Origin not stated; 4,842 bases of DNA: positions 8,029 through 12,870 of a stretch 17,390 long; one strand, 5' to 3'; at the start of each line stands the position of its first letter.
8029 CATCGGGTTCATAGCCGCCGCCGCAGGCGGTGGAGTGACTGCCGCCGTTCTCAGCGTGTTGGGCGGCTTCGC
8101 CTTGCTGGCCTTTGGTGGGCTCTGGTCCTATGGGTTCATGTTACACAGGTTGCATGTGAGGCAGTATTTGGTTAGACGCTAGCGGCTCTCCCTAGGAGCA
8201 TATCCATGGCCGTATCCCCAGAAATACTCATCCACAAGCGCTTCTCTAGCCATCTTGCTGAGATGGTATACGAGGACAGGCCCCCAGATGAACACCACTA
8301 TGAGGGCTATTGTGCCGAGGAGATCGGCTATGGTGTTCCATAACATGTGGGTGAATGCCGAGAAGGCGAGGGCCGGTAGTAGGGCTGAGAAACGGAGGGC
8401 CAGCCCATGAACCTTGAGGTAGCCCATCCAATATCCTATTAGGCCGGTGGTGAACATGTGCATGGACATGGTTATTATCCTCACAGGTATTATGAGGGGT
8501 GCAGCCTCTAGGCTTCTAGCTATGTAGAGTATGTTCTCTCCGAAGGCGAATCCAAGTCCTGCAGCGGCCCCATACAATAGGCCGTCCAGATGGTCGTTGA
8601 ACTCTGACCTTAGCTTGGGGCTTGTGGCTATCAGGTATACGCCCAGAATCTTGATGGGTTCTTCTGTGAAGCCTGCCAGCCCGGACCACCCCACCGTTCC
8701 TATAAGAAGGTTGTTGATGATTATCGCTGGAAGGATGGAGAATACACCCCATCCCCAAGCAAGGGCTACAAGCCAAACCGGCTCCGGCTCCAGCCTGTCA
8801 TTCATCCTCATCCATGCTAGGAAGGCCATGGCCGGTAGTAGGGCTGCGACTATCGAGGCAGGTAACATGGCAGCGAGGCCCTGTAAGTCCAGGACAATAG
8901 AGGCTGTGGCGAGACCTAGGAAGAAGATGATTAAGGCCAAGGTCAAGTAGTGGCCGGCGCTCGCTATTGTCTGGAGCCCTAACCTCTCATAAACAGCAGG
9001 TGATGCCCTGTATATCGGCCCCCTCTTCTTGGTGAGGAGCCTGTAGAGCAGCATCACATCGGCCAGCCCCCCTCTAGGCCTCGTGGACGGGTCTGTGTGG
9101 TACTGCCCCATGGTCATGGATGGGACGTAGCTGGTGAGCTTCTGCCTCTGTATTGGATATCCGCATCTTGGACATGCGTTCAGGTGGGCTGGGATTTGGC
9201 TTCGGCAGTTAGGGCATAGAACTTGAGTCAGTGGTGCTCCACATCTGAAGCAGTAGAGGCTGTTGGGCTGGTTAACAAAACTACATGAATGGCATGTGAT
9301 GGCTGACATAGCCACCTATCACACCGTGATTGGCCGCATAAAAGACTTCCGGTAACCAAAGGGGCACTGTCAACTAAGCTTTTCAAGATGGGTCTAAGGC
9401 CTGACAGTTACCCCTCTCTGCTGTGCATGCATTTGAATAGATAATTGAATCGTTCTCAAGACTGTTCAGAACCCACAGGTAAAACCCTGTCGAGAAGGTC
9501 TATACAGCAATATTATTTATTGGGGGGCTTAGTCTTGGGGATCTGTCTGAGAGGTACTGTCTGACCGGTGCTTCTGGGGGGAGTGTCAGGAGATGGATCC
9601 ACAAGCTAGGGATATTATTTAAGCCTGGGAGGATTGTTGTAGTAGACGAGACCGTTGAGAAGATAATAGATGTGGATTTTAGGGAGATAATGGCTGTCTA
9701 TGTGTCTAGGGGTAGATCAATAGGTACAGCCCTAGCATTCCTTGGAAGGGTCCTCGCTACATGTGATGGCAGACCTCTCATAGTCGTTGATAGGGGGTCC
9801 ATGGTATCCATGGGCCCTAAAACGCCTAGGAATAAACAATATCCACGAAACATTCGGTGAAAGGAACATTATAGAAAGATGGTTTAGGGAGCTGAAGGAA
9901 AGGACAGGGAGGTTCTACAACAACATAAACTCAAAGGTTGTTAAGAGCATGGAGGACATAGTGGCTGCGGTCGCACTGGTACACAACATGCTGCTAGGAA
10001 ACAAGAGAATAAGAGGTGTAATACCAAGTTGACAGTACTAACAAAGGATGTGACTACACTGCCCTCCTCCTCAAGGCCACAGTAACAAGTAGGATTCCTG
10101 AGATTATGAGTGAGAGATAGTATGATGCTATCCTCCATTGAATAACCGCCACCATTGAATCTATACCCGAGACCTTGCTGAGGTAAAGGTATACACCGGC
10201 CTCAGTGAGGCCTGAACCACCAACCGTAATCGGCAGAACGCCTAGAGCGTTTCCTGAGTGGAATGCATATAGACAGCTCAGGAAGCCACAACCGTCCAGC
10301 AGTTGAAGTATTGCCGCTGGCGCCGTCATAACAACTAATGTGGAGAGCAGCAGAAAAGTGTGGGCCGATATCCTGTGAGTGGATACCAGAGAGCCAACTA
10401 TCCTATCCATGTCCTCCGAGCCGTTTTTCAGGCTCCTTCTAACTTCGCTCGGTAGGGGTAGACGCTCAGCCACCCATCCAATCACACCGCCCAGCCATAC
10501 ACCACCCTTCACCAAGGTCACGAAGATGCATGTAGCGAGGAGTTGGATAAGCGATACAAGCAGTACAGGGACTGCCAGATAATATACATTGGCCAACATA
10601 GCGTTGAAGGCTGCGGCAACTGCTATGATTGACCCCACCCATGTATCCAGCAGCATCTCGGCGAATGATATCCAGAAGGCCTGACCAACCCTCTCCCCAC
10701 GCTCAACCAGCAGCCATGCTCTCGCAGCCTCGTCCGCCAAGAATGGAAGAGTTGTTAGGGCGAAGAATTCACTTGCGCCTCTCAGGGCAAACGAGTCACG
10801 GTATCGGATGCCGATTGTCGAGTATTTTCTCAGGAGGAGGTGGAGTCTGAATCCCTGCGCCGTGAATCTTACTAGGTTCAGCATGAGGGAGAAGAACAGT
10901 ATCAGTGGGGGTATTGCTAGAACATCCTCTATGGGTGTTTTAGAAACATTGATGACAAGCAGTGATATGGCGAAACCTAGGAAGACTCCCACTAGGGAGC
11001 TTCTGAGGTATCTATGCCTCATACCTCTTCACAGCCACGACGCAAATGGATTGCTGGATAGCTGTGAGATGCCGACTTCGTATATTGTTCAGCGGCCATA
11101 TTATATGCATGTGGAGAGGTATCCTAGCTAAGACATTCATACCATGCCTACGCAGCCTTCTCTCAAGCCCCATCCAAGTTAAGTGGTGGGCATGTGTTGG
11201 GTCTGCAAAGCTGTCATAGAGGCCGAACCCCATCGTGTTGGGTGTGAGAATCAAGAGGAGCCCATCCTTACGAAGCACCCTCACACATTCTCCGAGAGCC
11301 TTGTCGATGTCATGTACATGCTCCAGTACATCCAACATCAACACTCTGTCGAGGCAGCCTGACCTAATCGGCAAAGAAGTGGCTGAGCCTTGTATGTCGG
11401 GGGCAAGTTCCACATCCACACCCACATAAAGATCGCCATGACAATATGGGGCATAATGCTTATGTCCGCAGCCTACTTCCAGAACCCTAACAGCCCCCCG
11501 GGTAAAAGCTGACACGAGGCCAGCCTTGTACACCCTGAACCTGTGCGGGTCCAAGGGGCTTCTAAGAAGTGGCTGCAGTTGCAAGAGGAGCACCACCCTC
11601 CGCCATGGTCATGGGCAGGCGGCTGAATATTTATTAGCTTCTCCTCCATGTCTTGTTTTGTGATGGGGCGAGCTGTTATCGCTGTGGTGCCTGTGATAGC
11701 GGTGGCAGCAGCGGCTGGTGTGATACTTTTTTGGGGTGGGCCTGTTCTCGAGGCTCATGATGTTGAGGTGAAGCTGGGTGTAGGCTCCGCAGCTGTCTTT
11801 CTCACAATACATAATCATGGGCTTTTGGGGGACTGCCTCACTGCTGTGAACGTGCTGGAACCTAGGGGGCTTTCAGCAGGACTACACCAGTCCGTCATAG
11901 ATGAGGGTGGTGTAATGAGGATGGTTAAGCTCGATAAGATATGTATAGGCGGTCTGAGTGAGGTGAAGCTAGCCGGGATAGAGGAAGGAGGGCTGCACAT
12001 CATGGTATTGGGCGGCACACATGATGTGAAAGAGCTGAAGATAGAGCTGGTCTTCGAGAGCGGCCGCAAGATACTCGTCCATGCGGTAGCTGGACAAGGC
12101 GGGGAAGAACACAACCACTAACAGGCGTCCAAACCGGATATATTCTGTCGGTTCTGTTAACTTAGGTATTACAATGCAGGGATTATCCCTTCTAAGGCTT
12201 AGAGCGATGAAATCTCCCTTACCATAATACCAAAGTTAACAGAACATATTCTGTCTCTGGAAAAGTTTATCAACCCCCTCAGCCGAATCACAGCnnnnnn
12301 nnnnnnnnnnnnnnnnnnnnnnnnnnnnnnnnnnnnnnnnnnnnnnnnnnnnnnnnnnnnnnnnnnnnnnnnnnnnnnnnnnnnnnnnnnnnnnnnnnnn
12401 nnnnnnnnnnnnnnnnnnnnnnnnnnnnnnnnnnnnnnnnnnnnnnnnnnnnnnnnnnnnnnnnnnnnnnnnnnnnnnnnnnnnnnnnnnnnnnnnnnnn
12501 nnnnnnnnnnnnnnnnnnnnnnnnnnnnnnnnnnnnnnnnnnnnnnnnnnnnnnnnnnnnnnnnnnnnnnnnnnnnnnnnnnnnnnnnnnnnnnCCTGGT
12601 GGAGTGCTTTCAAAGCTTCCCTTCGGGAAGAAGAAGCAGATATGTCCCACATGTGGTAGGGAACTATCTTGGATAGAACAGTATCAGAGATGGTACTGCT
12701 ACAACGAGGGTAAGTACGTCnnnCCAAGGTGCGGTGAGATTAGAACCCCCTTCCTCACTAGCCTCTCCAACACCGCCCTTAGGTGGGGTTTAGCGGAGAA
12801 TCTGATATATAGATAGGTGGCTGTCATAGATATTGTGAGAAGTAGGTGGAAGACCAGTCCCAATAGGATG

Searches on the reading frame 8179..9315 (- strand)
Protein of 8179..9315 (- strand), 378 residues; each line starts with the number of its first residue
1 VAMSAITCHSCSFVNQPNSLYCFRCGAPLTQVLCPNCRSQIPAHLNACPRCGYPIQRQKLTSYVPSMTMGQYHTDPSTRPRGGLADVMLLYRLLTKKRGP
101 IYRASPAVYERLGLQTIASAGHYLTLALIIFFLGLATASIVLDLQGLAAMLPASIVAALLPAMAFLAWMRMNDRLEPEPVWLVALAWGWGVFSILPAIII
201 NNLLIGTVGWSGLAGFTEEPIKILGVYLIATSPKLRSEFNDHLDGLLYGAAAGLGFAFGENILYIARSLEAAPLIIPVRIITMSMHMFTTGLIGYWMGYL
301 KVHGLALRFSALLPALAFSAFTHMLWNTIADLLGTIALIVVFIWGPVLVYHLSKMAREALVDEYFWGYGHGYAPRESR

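Call 4: search_protein_families(library=pfam, proteins=[window:8179-9315:-], max_evalue=1)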
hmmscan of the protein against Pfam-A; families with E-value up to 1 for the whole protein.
window:8179-9315:- (378 aa): 11 families
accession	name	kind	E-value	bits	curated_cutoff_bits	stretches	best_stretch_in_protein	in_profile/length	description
PF13367.11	PrsW-protease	-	6.5e-27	94.8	23.5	1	178-344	1-189/196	PrsW family intramembrane metalloprotease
PF12773.13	DZR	-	1.2e-08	35.4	27.3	1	8-52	1-45/45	Double zinc ribbon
PF13240.11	Zn_Ribbon_1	-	4.9e-06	26.6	25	2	34-55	2-23/23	zinc-ribbon domain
PF00641.23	Zn_ribbon_RanBP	-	1.1e-05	25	27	1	7-28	6-27/30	Zn-finger in Ran binding protein and others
PF18912.6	DZR_2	-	8.5e-05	22.8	27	1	22-59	10-50/56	Double zinc ribbon domain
PF17032.10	Zn_ribbon_15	-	0.0022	19.2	28.9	1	33-52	54-73/73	zinc-ribbon family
PF10571.15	UPF0547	-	0.0051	17.3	29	1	34-53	3-22/26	Uncharacterised protein family UPF0547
PF07191.17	Zn_ribbon_6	-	0.48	10.9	25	0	7-53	2-50/67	Double zinc ribbon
PF10083.14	DUF2321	-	0.67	10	24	0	13-44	20-50/157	Uncharacterized protein conserved in bacteria (DUF2321)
PF23545.1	Zn_ribbon_HMPTM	-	0.89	9.6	27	0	30-45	5-20/45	HMPTM N-terminal zinc ribbon domain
PF18439.7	zf_UBZ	-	0.97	9.6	25.6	0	31-44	2-15/32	Ubiquitin-Binding Zinc Finger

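Call 12: search_protein_families(library=ncbifam, proteins=[window:8182-9315:-], max_evalue=10)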
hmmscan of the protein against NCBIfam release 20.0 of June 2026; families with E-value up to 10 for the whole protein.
window:8182-9315:- (378 aa): 11 families
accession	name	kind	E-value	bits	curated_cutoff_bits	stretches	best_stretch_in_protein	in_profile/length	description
NF033739.1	intramemb_PrsW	equivalog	5.1e-19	68.8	225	1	155-342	4-198/210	glutamic-type intramembrane protease PrsW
NF011149.0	PRK14559.1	equivalog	7.9e-07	28.2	374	1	6-56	2-52/642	serine/threonine phosphatase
NF001605.0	PRK00398.1-2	equivalog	0.081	12.8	63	1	22-41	4-28/43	DNA-directed RNA polymerase subunit P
TIGR01031.1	rpmF_bact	equivalog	0.21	11.9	22.6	1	27-58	24-53/56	50S ribosomal protein L32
NF011481.0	PRK14890.1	equivalog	0.37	10.9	61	1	3-53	7-58/61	putative Zn-ribbon RNA-binding protein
NF053815.1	teico_TcaA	equivalog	0.47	9.2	550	1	34-61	4-31/463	membrane-associated protein TcaA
NF008616.0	PRK11595.1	equivalog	1.9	7.9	304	1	21-60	7-49/227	DNA utilization protein GntX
NF007968.0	PRK10692.1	equivalog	6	7.4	108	1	307-366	16-75/91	stress-induced protein YchH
NF045645.1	DVU_1557_fam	equivalog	7.3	6.8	60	1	19-53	2-38/60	DVU_1557 family redox protein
NF033497.1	rubre_like_arch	subfamily_domain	8.5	6.2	32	1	34-55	3-26/34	rubrerythrin-like domain-containing protein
NF003161.0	PRK04136.1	equivalog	8.5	6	54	1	31-59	14-42/49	50S ribosomal protein L40e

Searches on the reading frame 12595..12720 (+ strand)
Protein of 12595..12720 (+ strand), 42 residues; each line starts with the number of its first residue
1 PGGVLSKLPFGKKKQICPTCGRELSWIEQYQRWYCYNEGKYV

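Call 19: find_homologous_proteins(query=A2, max_evalue=10)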
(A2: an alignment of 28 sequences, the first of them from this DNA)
Query A2 (28 sequences) (42 aa, profile of the alignment): 2 proteins with E <= 10 among 70 candidates.
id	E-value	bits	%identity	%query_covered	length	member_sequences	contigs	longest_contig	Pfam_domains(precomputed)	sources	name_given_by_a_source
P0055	5.1e-15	72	56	81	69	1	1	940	-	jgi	jgi:hypothetical protein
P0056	2.0e-10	58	58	62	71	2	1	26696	-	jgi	jgi:hypothetical protein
